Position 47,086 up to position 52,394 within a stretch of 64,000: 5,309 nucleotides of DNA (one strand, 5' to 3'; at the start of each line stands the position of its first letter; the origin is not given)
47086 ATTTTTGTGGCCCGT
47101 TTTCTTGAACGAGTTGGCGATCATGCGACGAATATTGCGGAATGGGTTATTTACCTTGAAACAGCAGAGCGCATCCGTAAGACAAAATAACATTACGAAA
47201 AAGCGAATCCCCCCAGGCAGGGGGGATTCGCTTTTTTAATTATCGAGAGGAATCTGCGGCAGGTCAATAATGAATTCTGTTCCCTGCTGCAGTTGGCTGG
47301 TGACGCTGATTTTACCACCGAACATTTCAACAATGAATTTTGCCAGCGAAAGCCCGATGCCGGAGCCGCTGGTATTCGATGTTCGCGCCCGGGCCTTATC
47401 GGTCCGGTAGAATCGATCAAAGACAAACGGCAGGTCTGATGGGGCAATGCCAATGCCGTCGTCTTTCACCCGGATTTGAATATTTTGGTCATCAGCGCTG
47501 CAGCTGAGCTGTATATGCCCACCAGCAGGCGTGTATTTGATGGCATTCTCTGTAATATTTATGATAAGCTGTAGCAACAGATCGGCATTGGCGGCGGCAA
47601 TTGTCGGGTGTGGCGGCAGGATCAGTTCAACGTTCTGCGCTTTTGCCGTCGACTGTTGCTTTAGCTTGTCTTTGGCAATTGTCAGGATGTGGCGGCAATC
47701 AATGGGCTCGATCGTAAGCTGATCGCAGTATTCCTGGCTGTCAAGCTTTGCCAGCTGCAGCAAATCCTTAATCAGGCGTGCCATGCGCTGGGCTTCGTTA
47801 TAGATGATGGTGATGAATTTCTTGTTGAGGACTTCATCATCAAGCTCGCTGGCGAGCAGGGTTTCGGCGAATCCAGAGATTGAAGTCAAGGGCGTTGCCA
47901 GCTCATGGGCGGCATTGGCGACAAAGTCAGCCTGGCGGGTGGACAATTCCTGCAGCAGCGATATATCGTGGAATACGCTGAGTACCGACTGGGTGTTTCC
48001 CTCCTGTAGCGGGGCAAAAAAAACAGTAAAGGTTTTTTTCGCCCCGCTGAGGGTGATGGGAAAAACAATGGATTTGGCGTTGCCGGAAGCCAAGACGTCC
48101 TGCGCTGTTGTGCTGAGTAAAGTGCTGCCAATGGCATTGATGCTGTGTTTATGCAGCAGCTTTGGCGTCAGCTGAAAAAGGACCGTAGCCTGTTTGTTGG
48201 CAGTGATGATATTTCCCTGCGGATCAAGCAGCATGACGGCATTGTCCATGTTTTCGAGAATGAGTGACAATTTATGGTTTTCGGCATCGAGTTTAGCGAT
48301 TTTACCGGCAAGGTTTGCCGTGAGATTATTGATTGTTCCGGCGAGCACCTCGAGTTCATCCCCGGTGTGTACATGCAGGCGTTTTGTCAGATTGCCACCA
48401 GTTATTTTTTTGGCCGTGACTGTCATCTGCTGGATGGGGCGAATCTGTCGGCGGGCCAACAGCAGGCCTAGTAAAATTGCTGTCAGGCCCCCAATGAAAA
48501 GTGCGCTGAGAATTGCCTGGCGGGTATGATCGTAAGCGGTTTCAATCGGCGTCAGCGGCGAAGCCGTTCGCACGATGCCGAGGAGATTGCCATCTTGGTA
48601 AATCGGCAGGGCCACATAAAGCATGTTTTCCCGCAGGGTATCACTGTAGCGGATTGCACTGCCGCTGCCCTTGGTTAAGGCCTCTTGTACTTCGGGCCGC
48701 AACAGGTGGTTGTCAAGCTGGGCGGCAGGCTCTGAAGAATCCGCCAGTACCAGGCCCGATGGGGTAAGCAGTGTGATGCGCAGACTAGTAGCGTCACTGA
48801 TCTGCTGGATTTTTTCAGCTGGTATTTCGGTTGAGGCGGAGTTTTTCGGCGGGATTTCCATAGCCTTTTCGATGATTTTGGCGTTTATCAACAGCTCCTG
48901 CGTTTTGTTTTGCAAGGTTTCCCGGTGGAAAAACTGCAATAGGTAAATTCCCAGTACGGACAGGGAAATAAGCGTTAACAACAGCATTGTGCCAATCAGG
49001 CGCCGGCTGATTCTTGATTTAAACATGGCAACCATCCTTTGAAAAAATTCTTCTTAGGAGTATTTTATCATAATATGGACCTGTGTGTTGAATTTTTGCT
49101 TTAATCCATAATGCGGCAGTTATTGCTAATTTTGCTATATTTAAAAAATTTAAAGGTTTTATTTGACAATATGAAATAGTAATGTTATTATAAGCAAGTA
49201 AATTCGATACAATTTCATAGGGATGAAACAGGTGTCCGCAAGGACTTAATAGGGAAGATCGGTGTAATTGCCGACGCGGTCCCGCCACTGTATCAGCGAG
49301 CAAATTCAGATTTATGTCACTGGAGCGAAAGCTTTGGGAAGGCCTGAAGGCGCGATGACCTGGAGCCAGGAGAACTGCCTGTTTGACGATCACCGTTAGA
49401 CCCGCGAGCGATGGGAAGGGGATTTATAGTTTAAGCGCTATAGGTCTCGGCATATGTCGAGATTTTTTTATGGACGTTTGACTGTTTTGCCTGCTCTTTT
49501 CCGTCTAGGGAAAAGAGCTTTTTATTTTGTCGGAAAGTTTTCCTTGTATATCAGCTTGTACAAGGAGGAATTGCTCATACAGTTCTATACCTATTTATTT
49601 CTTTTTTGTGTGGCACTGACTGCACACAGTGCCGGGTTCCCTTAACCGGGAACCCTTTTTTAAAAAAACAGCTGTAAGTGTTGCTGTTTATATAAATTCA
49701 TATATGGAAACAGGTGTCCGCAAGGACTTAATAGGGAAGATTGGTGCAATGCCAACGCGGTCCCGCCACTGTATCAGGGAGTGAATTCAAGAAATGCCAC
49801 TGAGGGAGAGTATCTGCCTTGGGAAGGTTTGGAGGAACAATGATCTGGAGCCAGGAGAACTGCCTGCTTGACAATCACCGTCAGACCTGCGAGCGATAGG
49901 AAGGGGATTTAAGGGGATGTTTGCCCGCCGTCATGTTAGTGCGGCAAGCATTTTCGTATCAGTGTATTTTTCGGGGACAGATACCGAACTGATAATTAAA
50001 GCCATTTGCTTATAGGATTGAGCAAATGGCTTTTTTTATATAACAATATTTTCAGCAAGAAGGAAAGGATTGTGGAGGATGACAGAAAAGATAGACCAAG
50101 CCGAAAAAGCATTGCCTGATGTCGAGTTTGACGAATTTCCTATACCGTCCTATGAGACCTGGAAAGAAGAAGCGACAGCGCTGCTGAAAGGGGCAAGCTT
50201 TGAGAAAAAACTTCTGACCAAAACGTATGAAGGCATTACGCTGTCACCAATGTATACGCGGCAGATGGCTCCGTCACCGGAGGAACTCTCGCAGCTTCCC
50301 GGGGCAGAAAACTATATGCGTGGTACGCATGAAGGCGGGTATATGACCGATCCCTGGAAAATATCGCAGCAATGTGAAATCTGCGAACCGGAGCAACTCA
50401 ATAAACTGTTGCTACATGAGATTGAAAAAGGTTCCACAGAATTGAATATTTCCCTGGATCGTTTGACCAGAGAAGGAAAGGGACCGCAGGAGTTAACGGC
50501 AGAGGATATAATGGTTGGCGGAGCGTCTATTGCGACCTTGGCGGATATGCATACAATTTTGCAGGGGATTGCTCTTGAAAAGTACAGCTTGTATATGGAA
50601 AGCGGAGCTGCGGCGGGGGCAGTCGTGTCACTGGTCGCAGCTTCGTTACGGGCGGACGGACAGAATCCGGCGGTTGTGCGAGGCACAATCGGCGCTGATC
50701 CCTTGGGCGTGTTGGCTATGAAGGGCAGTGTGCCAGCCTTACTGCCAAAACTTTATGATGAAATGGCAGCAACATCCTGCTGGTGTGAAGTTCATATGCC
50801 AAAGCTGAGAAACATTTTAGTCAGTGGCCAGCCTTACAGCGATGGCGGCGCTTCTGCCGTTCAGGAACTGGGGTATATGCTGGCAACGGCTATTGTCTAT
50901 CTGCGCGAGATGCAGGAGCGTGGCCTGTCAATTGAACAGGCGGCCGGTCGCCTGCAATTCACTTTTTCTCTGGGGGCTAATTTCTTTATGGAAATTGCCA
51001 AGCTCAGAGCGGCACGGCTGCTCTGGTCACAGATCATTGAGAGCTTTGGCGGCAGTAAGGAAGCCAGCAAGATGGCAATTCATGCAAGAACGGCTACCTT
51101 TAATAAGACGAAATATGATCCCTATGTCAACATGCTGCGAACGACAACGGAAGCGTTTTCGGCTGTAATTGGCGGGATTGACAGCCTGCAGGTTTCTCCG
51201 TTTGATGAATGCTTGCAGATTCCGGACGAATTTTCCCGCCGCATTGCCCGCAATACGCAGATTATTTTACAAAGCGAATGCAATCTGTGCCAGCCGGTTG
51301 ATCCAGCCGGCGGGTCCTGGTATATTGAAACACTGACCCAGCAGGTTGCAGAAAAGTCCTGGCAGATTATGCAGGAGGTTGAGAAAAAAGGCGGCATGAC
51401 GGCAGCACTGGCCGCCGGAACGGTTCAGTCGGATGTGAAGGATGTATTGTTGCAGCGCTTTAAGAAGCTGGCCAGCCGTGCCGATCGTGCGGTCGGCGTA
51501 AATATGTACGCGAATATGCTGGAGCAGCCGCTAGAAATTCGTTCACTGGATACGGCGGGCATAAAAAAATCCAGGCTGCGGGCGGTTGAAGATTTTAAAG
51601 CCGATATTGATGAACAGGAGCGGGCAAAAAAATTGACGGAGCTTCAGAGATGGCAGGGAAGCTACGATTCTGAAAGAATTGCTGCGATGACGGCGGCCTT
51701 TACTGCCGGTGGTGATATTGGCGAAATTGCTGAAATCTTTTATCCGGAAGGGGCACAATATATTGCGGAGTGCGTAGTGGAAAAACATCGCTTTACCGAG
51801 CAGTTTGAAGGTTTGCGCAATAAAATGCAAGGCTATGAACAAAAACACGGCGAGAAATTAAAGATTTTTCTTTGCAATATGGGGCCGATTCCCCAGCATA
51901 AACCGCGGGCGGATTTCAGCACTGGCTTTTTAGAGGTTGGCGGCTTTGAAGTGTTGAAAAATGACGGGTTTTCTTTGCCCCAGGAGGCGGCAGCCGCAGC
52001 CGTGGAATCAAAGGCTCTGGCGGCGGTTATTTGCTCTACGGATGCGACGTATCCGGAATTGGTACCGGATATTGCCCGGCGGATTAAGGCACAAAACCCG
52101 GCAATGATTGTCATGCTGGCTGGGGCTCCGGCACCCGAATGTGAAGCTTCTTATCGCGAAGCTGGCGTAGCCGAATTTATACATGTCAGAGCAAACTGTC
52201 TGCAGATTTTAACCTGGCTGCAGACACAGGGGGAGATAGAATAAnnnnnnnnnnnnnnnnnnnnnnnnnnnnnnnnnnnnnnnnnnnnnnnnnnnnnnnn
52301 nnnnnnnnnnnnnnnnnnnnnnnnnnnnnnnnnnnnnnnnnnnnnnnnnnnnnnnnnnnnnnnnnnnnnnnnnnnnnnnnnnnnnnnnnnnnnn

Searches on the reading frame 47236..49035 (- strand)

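Call 43: search_protein_families(library=ncbifam, proteins=[window:47236-49035:-])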
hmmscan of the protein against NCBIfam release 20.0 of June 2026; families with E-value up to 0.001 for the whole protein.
window:47236-49035:- (599 aa): 91 families (the best 25 are shown)
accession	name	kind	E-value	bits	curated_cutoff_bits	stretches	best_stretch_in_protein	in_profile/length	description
NF033092.0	HK_WalK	equivalog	5.9e-107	358.7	725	1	7-593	4-593/594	cell wall metabolism sensor histidine kinase WalK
NF046044.1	PnpS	equivalog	1.5e-100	337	400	1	200-593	1-390/390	two-component system histidine kinase PnpS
TIGR02966.1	phoR_proteo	equivalog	3.9e-72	243.1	334.2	1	251-591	3-332/333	phosphate regulon sensor histidine kinase PhoR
NF033093.1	HK_VicK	exception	3.7e-59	200.5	680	1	171-593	11-434/448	cell wall metabolism sensor histidine kinase VicK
NF041210.1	his_kin_PieS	equivalog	5e-56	190.6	850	2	366-594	248-470/474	two component system sensor histidine kinase PieS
NF045911.1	TCSHisKinNblS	equivalog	4.5e-55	187.1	1000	1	125-593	132-619/621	two-component system sensor histidine kinase NblS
TIGR01386.1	cztS_silS_copS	subfamily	7.1e-54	183.5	292.55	2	359-593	232-457/457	heavy metal sensor histidine kinase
NF008468.0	PRK11360.1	equivalog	1.2e-52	179.1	646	1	131-594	154-608/616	two-component system sensor histidine kinase AtoS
NF008312.0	PRK11100.1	equivalog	1.9e-52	178.7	356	2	369-594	257-474/477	two-component system sensor histidine kinase CreC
NF053855.1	HisKinPhoRBctds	equivalog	9.9e-52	176.1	500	1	17-592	11-581/583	two-component system sensor histidine kinase PhoR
NF040691.1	MtrAB_MtrB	equivalog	4.8e-51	174.3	450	2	353-595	256-493/507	MtrAB system histidine kinase MtrB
NF047874.1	MASE3_PAS_HK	subfamily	4.9e-49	167.7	560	1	233-594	244-625/655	MASE3 domain-containing sensor histidine kinase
NF041735.1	hist_kin_RppB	equivalog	3.4e-47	161.2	400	1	367-593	215-438/438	two-component system sensor histidine kinase RppB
NF007345.0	PRK09835.1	subfamily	4.5e-42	144.2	423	1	349-594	243-480/482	Cu(+)/Ag(+) sensor histidine kinase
NF012163.2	BaeS_SmeS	equivalog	6e-42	144.1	500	2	360-591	232-455/457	sensor histidine kinase efflux regulator BaeS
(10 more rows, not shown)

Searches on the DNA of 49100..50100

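Call 58: search_rna_families(source=window, start=49100, end=50100, threshold=evalue, max_evalue=1)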
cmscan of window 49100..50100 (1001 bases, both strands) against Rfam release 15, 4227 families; matches with E-value up to 1: 6.
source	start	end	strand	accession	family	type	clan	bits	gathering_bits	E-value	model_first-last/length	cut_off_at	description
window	49695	49881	+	RF00174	Cobalamin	Cis-reg; riboswitch;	CL00101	102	31.5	3.4e-26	1-189/189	no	Cobalamin riboswitch aptamer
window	49213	49396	+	RF00174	Cobalamin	Cis-reg; riboswitch;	CL00101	99.1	31.5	2.3e-25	1-189/189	no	Cobalamin riboswitch aptamer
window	49958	50046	+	RF02362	Yfr10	Gene; sRNA;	-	28.1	43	0.077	1-78/78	no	Cyanobacterial functional RNA 10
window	49527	49642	-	RF01087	PK-repZ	Cis-reg;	-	20.8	44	0.052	1-150/150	no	Pseudoknot of the regulatory region of the repZ gene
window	49998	50043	-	RF02634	EF3314_EF3315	Gene; sRNA;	-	17.7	100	0.2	102-141/141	no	Enterococcus sRNA EF3314_EF3315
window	49587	49638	-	RF00032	Histone3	Cis-reg;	-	15.1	34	0.88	1-46/46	no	Histone 3' UTR stem-loop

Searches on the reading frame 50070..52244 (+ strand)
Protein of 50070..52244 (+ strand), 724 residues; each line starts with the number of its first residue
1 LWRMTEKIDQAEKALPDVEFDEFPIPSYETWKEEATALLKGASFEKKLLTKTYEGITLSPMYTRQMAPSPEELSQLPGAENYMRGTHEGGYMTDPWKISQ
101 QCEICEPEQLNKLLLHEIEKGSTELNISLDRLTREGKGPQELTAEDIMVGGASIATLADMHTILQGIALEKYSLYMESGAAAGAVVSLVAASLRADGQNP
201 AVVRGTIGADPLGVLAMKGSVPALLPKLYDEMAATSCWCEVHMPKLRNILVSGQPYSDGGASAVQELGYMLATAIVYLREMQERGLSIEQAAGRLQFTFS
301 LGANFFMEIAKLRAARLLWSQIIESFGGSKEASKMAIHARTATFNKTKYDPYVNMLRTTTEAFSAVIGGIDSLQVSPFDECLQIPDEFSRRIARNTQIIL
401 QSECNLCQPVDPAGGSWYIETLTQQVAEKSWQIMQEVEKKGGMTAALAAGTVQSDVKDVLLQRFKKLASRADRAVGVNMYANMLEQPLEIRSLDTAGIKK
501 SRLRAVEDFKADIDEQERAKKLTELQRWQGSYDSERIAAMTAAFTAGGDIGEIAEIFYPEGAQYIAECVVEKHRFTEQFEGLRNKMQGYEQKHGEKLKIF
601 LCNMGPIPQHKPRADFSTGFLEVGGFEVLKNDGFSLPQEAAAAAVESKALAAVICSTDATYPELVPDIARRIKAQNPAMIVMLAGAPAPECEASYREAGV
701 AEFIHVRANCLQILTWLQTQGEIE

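Call 7: search_protein_families(library=pfam, proteins=[window:50070-52244:+])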
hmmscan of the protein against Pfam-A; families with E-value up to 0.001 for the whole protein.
window:50070-52244:+ (724 aa): 1 family
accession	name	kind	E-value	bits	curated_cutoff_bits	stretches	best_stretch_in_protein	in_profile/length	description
PF01642.28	MM_CoA_mutase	-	6e-158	527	22.1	1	51-555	1-505/512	Methylmalonyl-CoA mutase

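Call 18: find_homologous_proteins(query=window:50079-52244:+, max_evalue=1e-30)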
Query window:50079-52244:+ (721 aa): 6964 proteins with E <= 1e-30 among 8000 candidates; the best 120 are listed.
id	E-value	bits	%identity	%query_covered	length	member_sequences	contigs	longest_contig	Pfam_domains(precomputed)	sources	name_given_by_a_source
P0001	0.0e+0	1556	95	100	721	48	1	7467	PF01642.29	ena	-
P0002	0.0e+0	1085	67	100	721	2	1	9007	PF01642.29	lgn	-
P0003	0.0e+0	1047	64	100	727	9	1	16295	PF01642.29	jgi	-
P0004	0.0e+0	1022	64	100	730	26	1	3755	PF01642.29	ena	-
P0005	6.1e-293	992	62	98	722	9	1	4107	PF01642.29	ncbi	-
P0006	7.8e-292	988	61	99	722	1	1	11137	PF01642.29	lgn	-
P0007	8.5e-287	971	61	99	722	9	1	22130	PF01642.29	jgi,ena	-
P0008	2.4e-284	963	60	100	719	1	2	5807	PF01642.29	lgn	-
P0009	6.4e-283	959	61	99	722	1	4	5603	PF01642.29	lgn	-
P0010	2.4e-281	953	60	99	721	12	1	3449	PF01642.29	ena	-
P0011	5.0e-281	952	59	100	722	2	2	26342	PF01642.29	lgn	-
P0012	8.9e-280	948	59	98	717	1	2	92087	PF01642.29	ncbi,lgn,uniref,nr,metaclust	ncbi:methylmalonyl-CoA mutase [Propionispira arboris]|uniref:Methylmalonyl-CoA mutase n=1 Tax=Propio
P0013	3.1e-279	946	59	98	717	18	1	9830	PF01642.29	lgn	-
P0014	8.2e-279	945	59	98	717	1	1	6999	PF01642.29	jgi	jgi:methylmalonyl-CoA mutase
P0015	1.6e-267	908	58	98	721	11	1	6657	PF01642.29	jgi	jgi:methylmalonyl-CoA mutase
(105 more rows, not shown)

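Call 20: find_related_loci(query=A1, collection=genome_contigs, flank=6000)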
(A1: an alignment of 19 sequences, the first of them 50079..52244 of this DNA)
Query A1 (721 aa) in genome_contigs; peptide patterns used: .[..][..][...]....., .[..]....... (x = any residue, [..] = any of these).
557 stretches matched a pattern; 535 encode a relative of the query (tblastn E <= 1e-3); the best 80 are kept; 80 distinct loci.
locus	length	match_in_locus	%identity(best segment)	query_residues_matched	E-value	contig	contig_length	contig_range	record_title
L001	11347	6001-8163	96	1-721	0e+0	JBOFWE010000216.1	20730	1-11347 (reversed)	MAG: Selenomonadaceae bacterium isolate WFFMC_MAG_560 k139_4842_flag=0_multi=17.5597_len=20730, whole genome shotgun seq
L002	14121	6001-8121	59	13-721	0e+0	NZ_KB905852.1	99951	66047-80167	Propionispira raffinosivorans DSM 20765 F606DRAFT_scaffold00014.14, whole genome shotgun sequence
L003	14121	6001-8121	59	13-721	0e+0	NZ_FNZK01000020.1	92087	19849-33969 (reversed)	Propionispira arboris strain DSM 2179, whole genome shotgun sequence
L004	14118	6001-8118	56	9-720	0e+0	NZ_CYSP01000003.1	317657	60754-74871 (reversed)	Propionispora sp. 2/2-37 isolate 2/2, whole genome shotgun sequence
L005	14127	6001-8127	51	7-715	0e+0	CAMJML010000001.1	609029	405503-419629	MAG: uncultured Selenomonadales bacterium isolate SRR12377476_bin.3_metawrap_v1.3_MAG genome assembly, contig: SRR123774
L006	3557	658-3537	51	7-715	0e+0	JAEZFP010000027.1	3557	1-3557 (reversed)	MAG: Bacillota bacterium isolate OH_CBrB_56 k127_1074662, whole genome shotgun sequence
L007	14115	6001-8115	52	12-717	0e+0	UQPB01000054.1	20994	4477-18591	uncultured Pelosinus sp. isolate UMGS495 genome assembly, contig: NODE_903_length_20994_cov_9.450547, whole genome shotg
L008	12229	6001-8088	51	12-717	0e+0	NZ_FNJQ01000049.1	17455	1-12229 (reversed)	Selenomonas ruminantium strain S137, whole genome shotgun sequence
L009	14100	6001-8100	52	12-717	0e+0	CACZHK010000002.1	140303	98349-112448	MAG: Selenomonas ruminantium isolate RUG12626 genome assembly, contig: RUG12626_asm_2, whole genome shotgun sequence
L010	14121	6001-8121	49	17-721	0e+0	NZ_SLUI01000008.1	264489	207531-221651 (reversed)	Anaerospora hongkongensis strain DSM 15969 Ga0310510_108, whole genome shotgun sequence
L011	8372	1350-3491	50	5-721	0e+0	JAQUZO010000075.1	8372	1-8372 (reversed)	MAG: Anaerovibrio sp. isolate STD2_262 NODE_34630_length_8372_cov_6.097029_Sandtown_D2, whole genome shotgun sequence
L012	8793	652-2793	49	1-717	0e+0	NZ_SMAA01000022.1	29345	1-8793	Pectinatus cerevisiiphilus strain DSM 20467 Ga0244680_122, whole genome shotgun sequence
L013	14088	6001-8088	51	12-715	0e+0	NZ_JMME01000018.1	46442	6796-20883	Selenomonas sp. AE3005 DL94DRAFT_scaffold00015.15_C, whole genome shotgun sequence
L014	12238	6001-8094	50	12-717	0e+0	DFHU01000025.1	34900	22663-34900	MAG TPA_asm: Selenomonas ruminantium isolate UBA3715 UBA3715_contig_1943, whole genome shotgun sequence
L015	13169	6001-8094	50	12-717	0e+0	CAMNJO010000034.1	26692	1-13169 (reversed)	MAG: Selenomonas ruminantium isolate SRR1267595_bin.75_metaWRAP_v1.3_MAG genome assembly, contig: NODE.2659_length_26692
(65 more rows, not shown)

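Call 36: find_encoding_contigs(protein=P0002, flank=4000, max_places=2)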
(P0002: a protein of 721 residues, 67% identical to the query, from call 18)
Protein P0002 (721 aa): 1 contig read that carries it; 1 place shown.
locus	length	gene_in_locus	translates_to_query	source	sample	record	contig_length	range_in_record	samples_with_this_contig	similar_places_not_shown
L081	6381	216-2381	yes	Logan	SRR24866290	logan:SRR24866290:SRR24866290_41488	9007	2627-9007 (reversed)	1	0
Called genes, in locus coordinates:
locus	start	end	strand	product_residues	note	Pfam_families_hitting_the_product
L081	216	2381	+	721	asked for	PF01642:MM_CoA_mutase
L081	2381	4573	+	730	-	PF01642:MM_CoA_mutase, PF02310:B12-binding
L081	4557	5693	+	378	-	PF03308:MeaB, PF02492:cobW (weak)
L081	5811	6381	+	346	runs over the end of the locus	PF01032:FecCD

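Call 37: find_encoding_contigs(protein=P0003, flank=4000, max_places=2)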
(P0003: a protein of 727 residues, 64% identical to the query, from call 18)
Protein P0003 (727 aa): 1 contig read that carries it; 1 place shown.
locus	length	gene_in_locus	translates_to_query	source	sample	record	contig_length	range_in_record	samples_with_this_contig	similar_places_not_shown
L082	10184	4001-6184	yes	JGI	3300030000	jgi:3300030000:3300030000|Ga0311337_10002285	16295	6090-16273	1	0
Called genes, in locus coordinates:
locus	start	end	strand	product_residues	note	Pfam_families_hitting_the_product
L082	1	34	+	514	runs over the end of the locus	PF00496:SBP_bac_5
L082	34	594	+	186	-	PF19300:BPD_transp_1_N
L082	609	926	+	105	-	PF00528:BPD_transp_1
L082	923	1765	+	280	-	PF00528:BPD_transp_1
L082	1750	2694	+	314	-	PF00005:ABC_tran, PF08352:oligo_HPY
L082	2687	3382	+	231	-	PF00005:ABC_tran, PF13304:AAA_21 (weak)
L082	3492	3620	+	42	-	-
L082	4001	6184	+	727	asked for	PF01642:MM_CoA_mutase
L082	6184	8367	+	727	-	PF01642:MM_CoA_mutase, PF02310:B12-binding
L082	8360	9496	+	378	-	PF03308:MeaB, PF02492:cobW (weak)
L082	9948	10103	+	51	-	-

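Call 38: find_encoding_contigs(protein=P0007, flank=4000, max_places=2)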
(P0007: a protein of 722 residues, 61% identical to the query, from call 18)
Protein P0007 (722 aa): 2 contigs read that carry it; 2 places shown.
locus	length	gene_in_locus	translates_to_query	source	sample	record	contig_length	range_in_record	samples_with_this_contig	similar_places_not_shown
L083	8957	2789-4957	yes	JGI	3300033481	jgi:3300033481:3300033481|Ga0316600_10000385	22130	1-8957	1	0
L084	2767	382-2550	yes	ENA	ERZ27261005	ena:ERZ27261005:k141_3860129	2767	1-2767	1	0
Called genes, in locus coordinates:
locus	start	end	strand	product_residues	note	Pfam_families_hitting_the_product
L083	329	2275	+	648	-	PF07715:Plug, PF00593:TonB_dep_Rec_b-barrel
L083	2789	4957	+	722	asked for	PF01642:MM_CoA_mutase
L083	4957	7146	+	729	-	PF01642:MM_CoA_mutase, PF02310:B12-binding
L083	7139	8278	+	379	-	PF03308:MeaB, PF02492:cobW (weak), PF01656:CbiA (faint)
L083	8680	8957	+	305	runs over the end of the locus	PF01497:Peripla_BP_2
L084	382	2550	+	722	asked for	PF01642:MM_CoA_mutase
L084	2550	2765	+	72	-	?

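Call 43: search_protein_families(library=ncbifam, proteins=[window:50079-52244:+])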
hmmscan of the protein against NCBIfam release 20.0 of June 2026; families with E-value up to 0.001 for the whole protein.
window:50079-52244:+ (721 aa): 5 families
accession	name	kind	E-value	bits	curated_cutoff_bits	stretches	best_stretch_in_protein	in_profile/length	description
TIGR00642.1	mmCoA_mut_beta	equivalog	2.4e-128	429.1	617.25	2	16-501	3-473/620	methylmalonyl-CoA mutase small subunit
NF006944.0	PRK09426.1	equivalog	5.3e-118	394.9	876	1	24-699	13-695/721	methylmalonyl-CoA mutase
TIGR00641.1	acid_CoA_mut_N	subfamily_domain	2.4e-101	339.6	303.8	1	48-553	2-514/528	methylmalonyl-CoA mutase N-terminal domain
NF045497.1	IsobCoAmut_IcmF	equivalog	1.1e-27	96.3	1500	1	246-561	755-1072/1076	fused isobutyryl-CoA mutase/GTPase IcmF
TIGR00640.1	acid_CoA_mut_C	subfamily_domain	0.0005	20.1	57.45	0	613-700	22-109/132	methylmalonyl-CoA mutase C-terminal domain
